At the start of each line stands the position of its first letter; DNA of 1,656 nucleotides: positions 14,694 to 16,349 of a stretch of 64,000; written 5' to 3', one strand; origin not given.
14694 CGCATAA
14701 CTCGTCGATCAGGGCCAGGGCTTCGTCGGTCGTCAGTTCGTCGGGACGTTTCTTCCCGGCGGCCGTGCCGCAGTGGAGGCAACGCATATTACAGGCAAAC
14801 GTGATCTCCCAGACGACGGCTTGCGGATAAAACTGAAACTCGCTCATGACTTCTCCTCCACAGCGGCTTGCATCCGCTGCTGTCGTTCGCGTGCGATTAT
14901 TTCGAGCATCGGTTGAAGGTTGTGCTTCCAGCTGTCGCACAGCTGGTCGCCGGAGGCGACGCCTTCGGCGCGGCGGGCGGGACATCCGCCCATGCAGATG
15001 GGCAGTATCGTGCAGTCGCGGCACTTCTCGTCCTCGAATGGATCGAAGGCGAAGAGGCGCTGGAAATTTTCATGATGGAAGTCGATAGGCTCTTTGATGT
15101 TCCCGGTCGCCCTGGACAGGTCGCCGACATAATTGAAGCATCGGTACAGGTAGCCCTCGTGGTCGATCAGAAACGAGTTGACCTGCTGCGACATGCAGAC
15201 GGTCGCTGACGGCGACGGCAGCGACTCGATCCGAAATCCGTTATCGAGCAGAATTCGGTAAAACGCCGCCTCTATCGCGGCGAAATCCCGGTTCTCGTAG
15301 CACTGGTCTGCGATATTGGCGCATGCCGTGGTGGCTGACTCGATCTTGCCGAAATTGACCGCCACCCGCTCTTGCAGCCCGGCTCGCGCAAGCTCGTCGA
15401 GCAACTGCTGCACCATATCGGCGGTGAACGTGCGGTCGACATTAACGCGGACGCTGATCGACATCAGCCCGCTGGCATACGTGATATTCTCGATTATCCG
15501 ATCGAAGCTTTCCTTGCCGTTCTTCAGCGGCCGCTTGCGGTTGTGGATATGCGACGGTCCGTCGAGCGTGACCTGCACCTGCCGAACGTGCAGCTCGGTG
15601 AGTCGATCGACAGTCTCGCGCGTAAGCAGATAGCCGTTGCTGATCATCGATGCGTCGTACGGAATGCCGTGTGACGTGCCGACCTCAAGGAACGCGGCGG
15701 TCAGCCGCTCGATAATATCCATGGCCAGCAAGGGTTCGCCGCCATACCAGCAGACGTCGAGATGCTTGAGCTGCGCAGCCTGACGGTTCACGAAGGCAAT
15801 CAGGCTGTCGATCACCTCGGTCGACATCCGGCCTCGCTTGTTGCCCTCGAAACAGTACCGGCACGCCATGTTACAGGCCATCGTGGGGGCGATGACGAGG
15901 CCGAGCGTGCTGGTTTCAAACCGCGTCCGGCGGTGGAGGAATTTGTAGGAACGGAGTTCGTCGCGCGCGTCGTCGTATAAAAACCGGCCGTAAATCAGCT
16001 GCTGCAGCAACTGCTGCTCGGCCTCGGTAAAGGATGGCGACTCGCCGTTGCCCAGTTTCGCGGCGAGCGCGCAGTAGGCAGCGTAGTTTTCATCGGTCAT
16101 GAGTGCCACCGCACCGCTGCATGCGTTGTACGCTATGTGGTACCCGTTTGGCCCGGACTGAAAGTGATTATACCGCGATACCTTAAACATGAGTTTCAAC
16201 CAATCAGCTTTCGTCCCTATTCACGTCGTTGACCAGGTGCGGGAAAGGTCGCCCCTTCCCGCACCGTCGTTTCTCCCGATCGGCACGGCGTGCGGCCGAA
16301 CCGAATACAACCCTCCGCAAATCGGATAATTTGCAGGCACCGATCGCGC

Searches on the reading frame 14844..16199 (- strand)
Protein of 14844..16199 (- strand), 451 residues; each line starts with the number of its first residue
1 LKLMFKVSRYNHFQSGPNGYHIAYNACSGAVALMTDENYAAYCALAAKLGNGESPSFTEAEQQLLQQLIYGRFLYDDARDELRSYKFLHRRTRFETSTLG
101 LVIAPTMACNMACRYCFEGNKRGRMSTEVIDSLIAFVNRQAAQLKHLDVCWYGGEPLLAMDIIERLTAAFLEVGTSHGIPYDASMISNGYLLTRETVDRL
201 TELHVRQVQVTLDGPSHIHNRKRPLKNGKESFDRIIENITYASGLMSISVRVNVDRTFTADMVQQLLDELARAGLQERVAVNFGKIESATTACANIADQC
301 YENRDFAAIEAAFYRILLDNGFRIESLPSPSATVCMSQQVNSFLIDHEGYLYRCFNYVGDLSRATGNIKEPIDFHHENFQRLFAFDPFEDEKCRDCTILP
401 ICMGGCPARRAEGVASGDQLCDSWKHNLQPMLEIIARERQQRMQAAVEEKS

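Call 7: search_protein_families(library=ncbifam, proteins=[window:14844-16199:-], max_evalue=1)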
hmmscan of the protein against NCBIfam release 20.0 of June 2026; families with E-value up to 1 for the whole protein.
window:14844-16199:- (451 aa): 75 families (the best 25 are shown)
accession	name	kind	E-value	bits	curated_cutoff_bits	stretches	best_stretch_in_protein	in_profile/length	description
TIGR04334.1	rSAM_Clo7bot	equivalog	1.7e-102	343.4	600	1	6-436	1-433/440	radical SAM/SPASM domain Clo7bot peptide maturase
TIGR04463.1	rSAM_vs_C_rich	equivalog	5e-94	315.5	525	1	10-431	1-423/438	TIGR04463 family radical SAM/SPASM RiPP maturase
TIGR04280.1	geopep_mat_rSAM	hypoth_equivalog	3.1e-68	230.7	400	1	18-407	16-393/428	geopeptide radical SAM maturase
NF038107.1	rSAM_NF038107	equivalog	7.6e-67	226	600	1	6-408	2-402/444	Cys-every-fifth radical SAM/SPASM peptide maturase CefB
NF052473.1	rSAM_FlmE_OhkG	exception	2.3e-60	204.7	500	2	6-275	2-281/481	FlmE/OhkG family radical SAM/SPASM peptide maturase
NF047865.1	rSAM_PapB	equivalog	1.4e-41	142.8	340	1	99-409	5-319/330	PapB family radical SAM/SPASM ranthipeptide maturase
NF041298.1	rSAM_mat_DynA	equivalog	6.7e-29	101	450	1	102-422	4-340/356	dynobactin maturation radical SAM/SPASM protein DynA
TIGR03974.1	rSAM_six_Cys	equivalog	1.9e-28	99.5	425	2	18-239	7-241/451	thioether cross-link-forming SCIFF peptide maturase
TIGR04068.1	rSAM_ocin_clost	equivalog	2.9e-28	99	500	1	45-241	32-231/462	Cys-rich peptide radical SAM maturase CcpM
TIGR03942.1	sulfatase_rSAM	equivalog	1.4e-26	93.5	349.45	2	106-253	8-156/363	anaerobic sulfatase maturase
TIGR04064.1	rSAM_nif11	equivalog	2.3e-26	92.5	518.7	2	92-240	73-222/459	nif11-like peptide radical SAM maturase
TIGR03906.1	quino_hemo_SAM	equivalog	1.1e-22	80.3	453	2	93-247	90-247/467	quinohemoprotein amine dehydrogenase maturation protein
TIGR04083.1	rSAM_pep_methan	hypoth_equivalog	5.5e-22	78.2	300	2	102-263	3-154/376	TIGR04083 family peptide-modifying radical SAM enzyme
TIGR03978.1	rSAM_paired_1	equivalog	1.9e-21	76.4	370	1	60-277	41-264/466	His-Xaa-Ser system radical SAM maturase HxsB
NF040492.1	not_ScfB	exception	1.7e-20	73.4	855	2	65-262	65-262/450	ScfB-related radical SAM/SPASM orphan maturase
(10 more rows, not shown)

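Call 8: search_protein_families(library=pfam, proteins=[window:14844-16199:-], max_evalue=1)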
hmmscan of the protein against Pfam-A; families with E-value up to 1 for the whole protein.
window:14844-16199:- (451 aa): 2 families
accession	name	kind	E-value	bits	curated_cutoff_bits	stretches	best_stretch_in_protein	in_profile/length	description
PF04055.27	Radical_SAM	-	7.9e-17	62.4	29.5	1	105-269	3-165/166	Radical SAM superfamily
PF13353.11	Fer4_12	-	2.6e-05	25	22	1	108-225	14-126/137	4Fe-4S single cluster domain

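Call 12: find_related_loci(query=window:14844-16199:-, collection=genome_contigs, flank=6000)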
Query window:14844-16199:- (451 aa) in genome_contigs; peptide patterns used: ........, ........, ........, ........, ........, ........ (x = any residue, [..] = any of these).
156 stretches matched a pattern; 101 encode a relative of the query (tblastn E <= 1e-3); the best 80 are kept; 79 distinct loci.
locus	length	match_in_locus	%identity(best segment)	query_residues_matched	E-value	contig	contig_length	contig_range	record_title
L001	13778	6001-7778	76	1-451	0e+0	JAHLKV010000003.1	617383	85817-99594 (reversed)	MAG: bacterium isolate MAG50 NODE_49_length_617383_cov_2137.175132, whole genome shotgun sequence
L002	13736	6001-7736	58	1-450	0e+0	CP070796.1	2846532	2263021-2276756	MAG: Candidatus Zixiibacteriota bacterium isolate bin142 chromosome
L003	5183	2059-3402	57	2-449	0e+0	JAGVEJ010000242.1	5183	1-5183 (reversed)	MAG: Candidatus Zixiibacteriota bacterium isolate DeMMO2_6 c_000000064351, whole genome shotgun sequence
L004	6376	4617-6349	59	4-439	0e+0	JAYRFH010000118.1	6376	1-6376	MAG: Candidatus Zixiibacteriota bacterium isolate SH_SHASGE3bin.27 k141_702066, whole genome shotgun sequence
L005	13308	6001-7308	58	4-439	0e+0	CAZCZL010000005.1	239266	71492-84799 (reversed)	MAG TPA_asm: uncultured Ignavibacteriales bacterium isolate binchicken_co16_343 genome assembly, contig: NODE_45_length_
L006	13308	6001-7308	58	4-439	0e+0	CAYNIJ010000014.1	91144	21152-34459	MAG TPA_asm: uncultured Ignavibacteriales bacterium isolate SRP302447_co2_58 genome assembly, contig: NODE_791_length_91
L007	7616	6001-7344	56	4-450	6e-179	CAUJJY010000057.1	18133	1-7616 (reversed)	MAG: candidate division Zixibacteria bacterium isolate KLAP179 genome assembly, contig: KLAP179_443447, whole genome sho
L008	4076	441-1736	57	4-435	0e+0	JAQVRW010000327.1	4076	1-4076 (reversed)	MAG: Candidatus Zixiibacteriota bacterium isolate STF1_26 NODE_95148_length_4076_cov_3.047101_Sandtown_F1, whole genome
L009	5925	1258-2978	56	4-450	0e+0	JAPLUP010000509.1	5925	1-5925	MAG: Candidatus Zixiibacteriota bacterium isolate LacPavin_0920_SED4_MAG_53_9 LacPavin_0920_SED4_scaffold_2295945, whole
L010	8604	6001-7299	57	3-435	6e-178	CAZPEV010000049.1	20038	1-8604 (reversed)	MAG TPA_asm: uncultured Ignavibacteriales bacterium isolate binchicken_co261_18 genome assembly, contig: NODE_129_length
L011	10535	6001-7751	53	4-450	1e-177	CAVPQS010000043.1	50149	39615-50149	MAG: uncultured bacterium isolate MFD10097.bin.1.9 genome assembly, contig: contig_20973, whole genome shotgun sequence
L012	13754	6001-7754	56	4-450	1e-177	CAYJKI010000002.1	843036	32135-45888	MAG TPA_asm: uncultured Ignavibacteria bacterium isolate ERP124720_co1_89 genome assembly, contig: NODE_8_length_843036_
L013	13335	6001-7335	56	4-448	2e-177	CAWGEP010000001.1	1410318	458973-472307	MAG: uncultured bacterium isolate MFD01872.bin.1.291 genome assembly, contig: contig_144638, whole genome shotgun sequen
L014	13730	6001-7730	57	3-451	2e-177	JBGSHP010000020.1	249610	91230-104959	MAG: Candidatus Zixiibacteriota bacterium isolate JTS-AC108 k141_267402, whole genome shotgun sequence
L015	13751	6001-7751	54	4-450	1e-177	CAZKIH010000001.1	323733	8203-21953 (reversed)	MAG TPA_asm: uncultured Ignavibacteria bacterium isolate SRP173033_co2_66 genome assembly, contig: NODE_5_length_323733_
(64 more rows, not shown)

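Call 25: search_solved_structures(query=window:14844-16199:-, max_evalue=0.001)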
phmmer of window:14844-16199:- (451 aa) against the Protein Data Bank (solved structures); distinct sequences matched with E-value up to 0.001: 7.
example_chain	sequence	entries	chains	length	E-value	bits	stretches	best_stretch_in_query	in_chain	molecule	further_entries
5wgg_A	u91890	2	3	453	5.3e-18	68.6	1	103-246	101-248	Radical SAM domain protein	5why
4k37_A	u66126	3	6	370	2.6e-11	46.5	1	99-235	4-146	Anaerobic sulfatase-maturating enzyme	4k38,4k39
4k36_A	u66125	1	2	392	2.8e-11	46.4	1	99-235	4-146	Anaerobic sulfatase-maturating enzyme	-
8vpo_A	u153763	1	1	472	7.2e-07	31.9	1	65-407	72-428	Radical SAM core domain-containing protein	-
6efn_A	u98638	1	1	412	2.6e-06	30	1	102-275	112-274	Sporulation killing factor maturation protein SkfB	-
5v1q_A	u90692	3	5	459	7.5e-06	28.5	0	96-185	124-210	Radical SAM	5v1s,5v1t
9gm3_A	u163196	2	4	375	3e-05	26.6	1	106-235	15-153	ChlB radical SAM domain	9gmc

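Call 44: search_protein_families(library=ncbifam, proteins=[L002:8465-9919:+], max_evalue=0.001)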
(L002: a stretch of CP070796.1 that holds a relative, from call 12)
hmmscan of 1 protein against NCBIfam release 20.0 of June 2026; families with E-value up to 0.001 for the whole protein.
L002:8465-9919:+ (484 aa): 18 families
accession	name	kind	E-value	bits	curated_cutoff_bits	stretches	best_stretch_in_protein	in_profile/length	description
TIGR04013.1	B12_SAM_MJ_1487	hypoth_equivalog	2.2e-22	79.4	251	1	75-392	40-356/382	TIGR04013 family B12-binding domain/radical SAM domain-containing protein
NF038361.1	rSAM_Sden_1168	equivalog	1.1e-21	77.1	575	2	167-365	254-450/560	Sden_1168 family B12-binding radical SAM P-methyltransferase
TIGR02026.1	BchE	equivalog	1.1e-20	74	481.35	1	70-363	55-362/497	magnesium-protoporphyrin IX monomethyl ester anaerobic oxidative cyclase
TIGR03975.1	rSAM_ocin_1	subfamily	8.6e-20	70.8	281.85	1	61-363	111-427/606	RiPP maturation radical SAM C-methyltransferase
TIGR04479.1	bcpD_PhpK_rSAM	subfamily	1e-16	60.4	600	1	74-365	106-408/504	PhpK family radical SAM P-methyltransferase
NF033712.0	B12_rSAM_KedN5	subfamily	4e-15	55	700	2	68-165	52-148/624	KedN5 family methylcobalamin-dependent radical SAM C-methyltransferase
TIGR04072.2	rSAM_ladder_B12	equivalog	3.8e-14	52.2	360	1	108-364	98-347/443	lipid biosynthesis B12-binding/radical SAM protein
TIGR03471.1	HpnJ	equivalog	2.2e-13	49.9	577.6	1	196-362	198-361/472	hopanoid biosynthesis associated radical SAM protein HpnJ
TIGR04014.1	B12_SAM_MJ_0865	equivalog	2.1e-11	43.3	360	1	74-364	34-334/434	methyl-coenzyme M reductase glutamine C-methyltransferase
TIGR04385.1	B12_rSAM_cofa1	equivalog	7.4e-11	41.9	450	1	96-365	87-363/438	B12 lower ligand biosynthesis radical SAM protein BzaD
NF050148.1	rSAM_ApyD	equivalog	1.4e-10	40.3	750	1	198-386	202-386/645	RiPP biosynthesis radical SAM protein ApyD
TIGR00089.1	TIGR00089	subfamily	9.1e-09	34.6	251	1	104-364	64-316/429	MiaB/RimO family radical SAM methylthiotransferase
TIGR04367.1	HpnR_B12_rSAM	equivalog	2.8e-07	29.4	650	1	80-244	62-235/490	hopanoid C-3 methylase HpnR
TIGR04428.1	B12_rSAM_trp_MT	equivalog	3.9e-06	25.5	500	1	191-360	214-392/558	tryptophan 2-C-methyltransferase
TIGR01574.1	miaB-methiolase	equivalog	9.9e-06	24.8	355.3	1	294-364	255-323/437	tRNA (N6-isopentenyl adenosine(37)-C2)-methylthiotransferase MiaB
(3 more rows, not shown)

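Call 75: search_solved_structures(query=A4, max_evalue=0.01, show_alignments=2)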
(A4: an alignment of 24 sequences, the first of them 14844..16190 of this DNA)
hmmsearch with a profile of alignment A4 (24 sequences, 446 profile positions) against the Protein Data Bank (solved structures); distinct sequences matched with E-value up to 0.01: 15.
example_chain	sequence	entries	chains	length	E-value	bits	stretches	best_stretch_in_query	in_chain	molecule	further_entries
5wgg_A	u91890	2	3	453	1.4e-26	96.8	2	16-241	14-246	Radical SAM domain protein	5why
4k37_A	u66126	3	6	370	1.1e-18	70.8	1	96-423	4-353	Anaerobic sulfatase-maturating enzyme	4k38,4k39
4k36_A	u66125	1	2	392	1.3e-18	70.5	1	96-423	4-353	Anaerobic sulfatase-maturating enzyme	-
9gm3_A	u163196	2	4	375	4.6e-14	55.5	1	104-237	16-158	ChlB radical SAM domain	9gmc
8vpo_A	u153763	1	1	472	7.1e-13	51.6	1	4-237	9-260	Radical SAM core domain-containing protein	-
5v1q_A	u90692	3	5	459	2.4e-09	39.9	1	95-200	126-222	Radical SAM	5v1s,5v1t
6efn_A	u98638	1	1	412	2.2e-07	33.5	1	99-270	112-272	Sporulation killing factor maturation protein SkfB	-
2fb2_A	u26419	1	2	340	3e-06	29.8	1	98-276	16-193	Molybdenum cofactor biosynthesis protein A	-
1tv7_A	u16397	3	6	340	1.2e-05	27.7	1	101-275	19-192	Molybdenum cofactor biosynthesis protein A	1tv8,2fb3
4m7t_A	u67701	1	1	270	7.8e-05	25.1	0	105-211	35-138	BtrN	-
4m7s_A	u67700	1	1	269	7.8e-05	25.1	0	105-211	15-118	BtrN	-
7vob_C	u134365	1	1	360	0.00023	23.5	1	105-273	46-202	Cytosylglucuronate decarboxylase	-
7voc_C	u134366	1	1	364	0.00024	23.5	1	105-273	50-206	Cytosylglucuronate decarboxylase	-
9dfu_A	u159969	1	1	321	0.0015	20.9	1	103-197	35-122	Radical SAM core domain-containing protein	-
9dfn_A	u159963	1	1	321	0.0016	20.8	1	103-197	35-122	Radical SAM core domain-containing protein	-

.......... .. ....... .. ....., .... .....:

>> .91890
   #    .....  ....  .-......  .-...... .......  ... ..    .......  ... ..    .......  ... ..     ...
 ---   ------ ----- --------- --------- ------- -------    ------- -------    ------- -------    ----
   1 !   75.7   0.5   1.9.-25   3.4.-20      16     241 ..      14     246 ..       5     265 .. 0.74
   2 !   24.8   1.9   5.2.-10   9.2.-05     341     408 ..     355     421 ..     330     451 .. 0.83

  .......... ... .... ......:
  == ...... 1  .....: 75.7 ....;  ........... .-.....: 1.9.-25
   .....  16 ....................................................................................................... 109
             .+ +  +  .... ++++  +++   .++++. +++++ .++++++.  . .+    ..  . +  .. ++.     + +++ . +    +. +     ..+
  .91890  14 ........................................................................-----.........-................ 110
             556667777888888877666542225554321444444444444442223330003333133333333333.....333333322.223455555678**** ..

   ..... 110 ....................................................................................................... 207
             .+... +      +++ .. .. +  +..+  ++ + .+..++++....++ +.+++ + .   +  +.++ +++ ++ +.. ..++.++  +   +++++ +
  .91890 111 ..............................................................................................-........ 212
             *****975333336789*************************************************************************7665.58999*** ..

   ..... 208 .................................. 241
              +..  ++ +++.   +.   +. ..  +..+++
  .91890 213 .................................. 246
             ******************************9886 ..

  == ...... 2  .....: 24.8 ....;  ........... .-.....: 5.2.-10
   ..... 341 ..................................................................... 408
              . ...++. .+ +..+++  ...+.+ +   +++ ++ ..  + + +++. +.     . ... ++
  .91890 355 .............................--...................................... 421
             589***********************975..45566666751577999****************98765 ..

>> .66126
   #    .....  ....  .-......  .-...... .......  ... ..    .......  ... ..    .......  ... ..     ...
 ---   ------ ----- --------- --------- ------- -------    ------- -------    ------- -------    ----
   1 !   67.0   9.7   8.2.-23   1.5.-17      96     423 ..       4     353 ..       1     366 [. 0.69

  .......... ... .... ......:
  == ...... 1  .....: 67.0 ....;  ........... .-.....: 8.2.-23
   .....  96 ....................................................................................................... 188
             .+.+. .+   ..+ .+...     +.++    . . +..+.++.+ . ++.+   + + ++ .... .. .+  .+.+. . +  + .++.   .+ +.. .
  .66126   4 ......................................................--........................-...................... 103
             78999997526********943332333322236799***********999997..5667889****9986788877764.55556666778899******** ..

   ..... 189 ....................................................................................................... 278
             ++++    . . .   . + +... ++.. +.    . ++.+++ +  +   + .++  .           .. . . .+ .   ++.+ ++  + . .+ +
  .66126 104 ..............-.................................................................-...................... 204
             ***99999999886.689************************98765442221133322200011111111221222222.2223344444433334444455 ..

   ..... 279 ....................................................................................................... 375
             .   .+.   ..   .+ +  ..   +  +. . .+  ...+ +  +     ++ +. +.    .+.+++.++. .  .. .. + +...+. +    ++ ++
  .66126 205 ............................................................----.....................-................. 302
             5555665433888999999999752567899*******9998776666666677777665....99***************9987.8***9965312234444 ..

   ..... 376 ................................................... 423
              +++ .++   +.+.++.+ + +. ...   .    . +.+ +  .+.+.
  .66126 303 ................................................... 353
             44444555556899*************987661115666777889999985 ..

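Call 90: search_dna_similar(query=window:14844-16190:-, collection=plasmids, mode=protein, max_rows=25, max_evalue=1e-15)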
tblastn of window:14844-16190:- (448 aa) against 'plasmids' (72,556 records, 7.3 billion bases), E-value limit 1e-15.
Records with a match: 77; places in all: 79; records where one place covers at least 80% of the query: 46.
Best place of each record, by identity: <60% 77.
By first word of the organism name: Bacillus 19; Clostridium 13; Bradyrhizobium 8; Thermus 7; Paraclostridium 3; Streptomyces 3; Paracoccus 3; Mycetohabitans 3; Sarcina 2; Rhizobium 2; and 12 more.
By predicted mobility (MOB-suite, as given by PLSDB): non-mobilizable 54; mobilizable 15; conjugative 8.
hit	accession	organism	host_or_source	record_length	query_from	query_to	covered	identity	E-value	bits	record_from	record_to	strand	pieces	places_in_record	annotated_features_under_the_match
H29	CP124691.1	Paraclostridium bifermentans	Whole organism,peat soil sample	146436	2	426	95%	35.1%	8e-76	311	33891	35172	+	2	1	SPASM domain-containing protein | radical SAM protein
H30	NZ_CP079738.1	Paraclostridium bifermentans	whole organism,soil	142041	2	426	95%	35.0%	8e-90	305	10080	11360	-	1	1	ctpM: radical SAM/SPASM domain Clo7bot peptide maturase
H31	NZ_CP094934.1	Paraclostridium bifermentans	Homo sapiens,feces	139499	2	426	95%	35.0%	8e-88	299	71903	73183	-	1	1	ctpM: radical SAM/SPASM domain Clo7bot peptide maturase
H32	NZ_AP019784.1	Methylomagnum ishizawai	-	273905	2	435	97%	33.1%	4e-68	243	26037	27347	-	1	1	TIGR04463 family radical SAM/SPASM RiPP maturase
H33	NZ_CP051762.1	Sarcina sp. JB2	Pan troglodytes verus (Western ...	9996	19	446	96%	32.4%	7e-70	247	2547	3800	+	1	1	radical SAM protein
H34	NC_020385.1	Bacillus thuringiensis serovar thuringiensis str. IS5056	-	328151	1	429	96%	31.4%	5e-61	222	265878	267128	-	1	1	radical SAM protein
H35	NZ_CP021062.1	Bacillus thuringiensis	Environment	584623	1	429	96%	31.4%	5e-61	222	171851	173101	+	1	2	radical SAM protein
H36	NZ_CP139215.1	Bacillus cereus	environmental samples,soil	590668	1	429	96%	31.4%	3e-60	219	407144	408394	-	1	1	radical SAM protein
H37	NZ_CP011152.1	Bacillus cereus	cell culture,soil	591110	1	429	96%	31.4%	3e-60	219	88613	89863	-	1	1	radical SAM protein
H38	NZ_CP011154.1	Bacillus cereus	cell culture,soil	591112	1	429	96%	31.4%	3e-60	219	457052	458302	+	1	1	radical SAM protein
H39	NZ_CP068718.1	Bacillus cereus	single cell,oral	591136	1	429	96%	31.4%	3e-60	219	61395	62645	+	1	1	radical SAM protein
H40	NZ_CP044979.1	Bacillus thuringiensis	whole organism,soil sample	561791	1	429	96%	31.4%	1e-59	218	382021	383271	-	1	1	radical SAM protein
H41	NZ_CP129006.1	Bacillus cereus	cattle,Isolated from the spleen of ...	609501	1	429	96%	31.4%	2e-59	217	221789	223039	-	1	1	radical SAM protein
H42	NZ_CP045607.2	Bacillus cereus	Whole organism,soil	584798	1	429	96%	31.2%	1e-60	220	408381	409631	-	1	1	radical SAM protein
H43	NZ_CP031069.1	Bacillus sp. JAS24-2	cell culture,soil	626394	1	429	96%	31.2%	6e-60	219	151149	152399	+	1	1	radical SAM protein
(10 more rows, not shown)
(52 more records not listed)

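Call 91: get_annotated_region(hit=H30, flank=2500)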
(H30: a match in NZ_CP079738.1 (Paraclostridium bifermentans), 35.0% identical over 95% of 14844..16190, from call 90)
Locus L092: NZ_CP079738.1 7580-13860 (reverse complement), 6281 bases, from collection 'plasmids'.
description: Paraclostridium bifermentans strain DSM 14991 plasmid unnamed1, complete sequence
organism: Paraclostridium bifermentans (NCBI taxid 1490)
taxonomy: Bacteria; Bacillota; Clostridia; Peptostreptococcales; Peptostreptococcaceae; Paraclostridium; Paraclostridium bifermentans
host: -; source: whole organism,soil; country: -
typing (MOB-suite, as given by PLSDB): non-mobilizable
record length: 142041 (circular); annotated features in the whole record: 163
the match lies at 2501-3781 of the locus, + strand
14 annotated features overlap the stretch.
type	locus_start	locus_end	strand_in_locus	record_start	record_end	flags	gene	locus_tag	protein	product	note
CDS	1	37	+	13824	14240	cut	-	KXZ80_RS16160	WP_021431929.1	hypothetical protein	-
CDS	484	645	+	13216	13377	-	-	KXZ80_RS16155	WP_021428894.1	Clo7bot family Cys-rich peptide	-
CDS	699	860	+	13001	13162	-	-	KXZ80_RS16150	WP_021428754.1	Clo7bot family Cys-rich peptide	-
CDS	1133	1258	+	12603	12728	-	-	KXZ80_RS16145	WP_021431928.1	Clo7bot family Cys-rich peptide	-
CDS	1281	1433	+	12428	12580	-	-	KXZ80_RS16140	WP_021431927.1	Clo7bot family Cys-rich peptide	-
CDS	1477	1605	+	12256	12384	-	-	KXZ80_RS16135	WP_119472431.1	Clo7bot family Cys-rich peptide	-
CDS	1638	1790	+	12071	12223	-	-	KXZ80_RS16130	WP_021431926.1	Clo7bot family Cys-rich peptide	-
CDS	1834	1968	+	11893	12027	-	-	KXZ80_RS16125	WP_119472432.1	Clo7bot family Cys-rich peptide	-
CDS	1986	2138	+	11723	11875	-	-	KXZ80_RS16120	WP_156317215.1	hypothetical protein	-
CDS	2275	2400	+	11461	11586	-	-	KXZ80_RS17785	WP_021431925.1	hypothetical protein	-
CDS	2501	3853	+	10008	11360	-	ctpM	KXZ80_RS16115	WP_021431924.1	radical SAM/SPASM domain Clo7bot peptide maturase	GO:0031179 - peptide modification [Evidence IEA]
CDS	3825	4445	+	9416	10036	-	-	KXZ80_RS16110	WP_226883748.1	hypothetical protein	-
CDS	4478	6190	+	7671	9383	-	-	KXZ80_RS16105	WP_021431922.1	ABC transporter ATP-binding protein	-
CDS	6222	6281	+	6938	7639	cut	-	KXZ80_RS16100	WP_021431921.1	DUF4097 family beta strand repeat-containing protein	-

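Call 92: get_annotated_region(hit=H32, flank=2500)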
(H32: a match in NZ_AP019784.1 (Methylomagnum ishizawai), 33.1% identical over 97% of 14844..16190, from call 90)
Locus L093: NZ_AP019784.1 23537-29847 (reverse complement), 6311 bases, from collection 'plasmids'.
description: Methylomagnum ishizawai strain RS11D-Pr plasmid pRS11DPr1, complete sequence
organism: Methylomagnum ishizawai (NCBI taxid 1760988)
taxonomy: Bacteria; Pseudomonadota; Gammaproteobacteria; Methylococcales; Methylococcaceae; Methylomagnum; Methylomagnum ishizawai
host: -; source: -; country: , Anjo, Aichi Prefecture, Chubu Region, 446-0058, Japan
typing (MOB-suite, as given by PLSDB): non-mobilizable
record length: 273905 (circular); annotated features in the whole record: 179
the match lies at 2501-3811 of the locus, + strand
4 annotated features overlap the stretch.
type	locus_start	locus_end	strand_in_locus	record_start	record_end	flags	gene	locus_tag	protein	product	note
CDS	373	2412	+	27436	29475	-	-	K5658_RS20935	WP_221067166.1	Cys-every-fifth RiPP peptide CefA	-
CDS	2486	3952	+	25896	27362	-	-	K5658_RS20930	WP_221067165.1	TIGR04463 family radical SAM/SPASM RiPP maturase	-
CDS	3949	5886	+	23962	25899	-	-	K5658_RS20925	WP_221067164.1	RiPP maturation radical SAM C-methyltransferase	-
CDS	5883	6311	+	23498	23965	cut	-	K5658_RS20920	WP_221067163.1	hypothetical protein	-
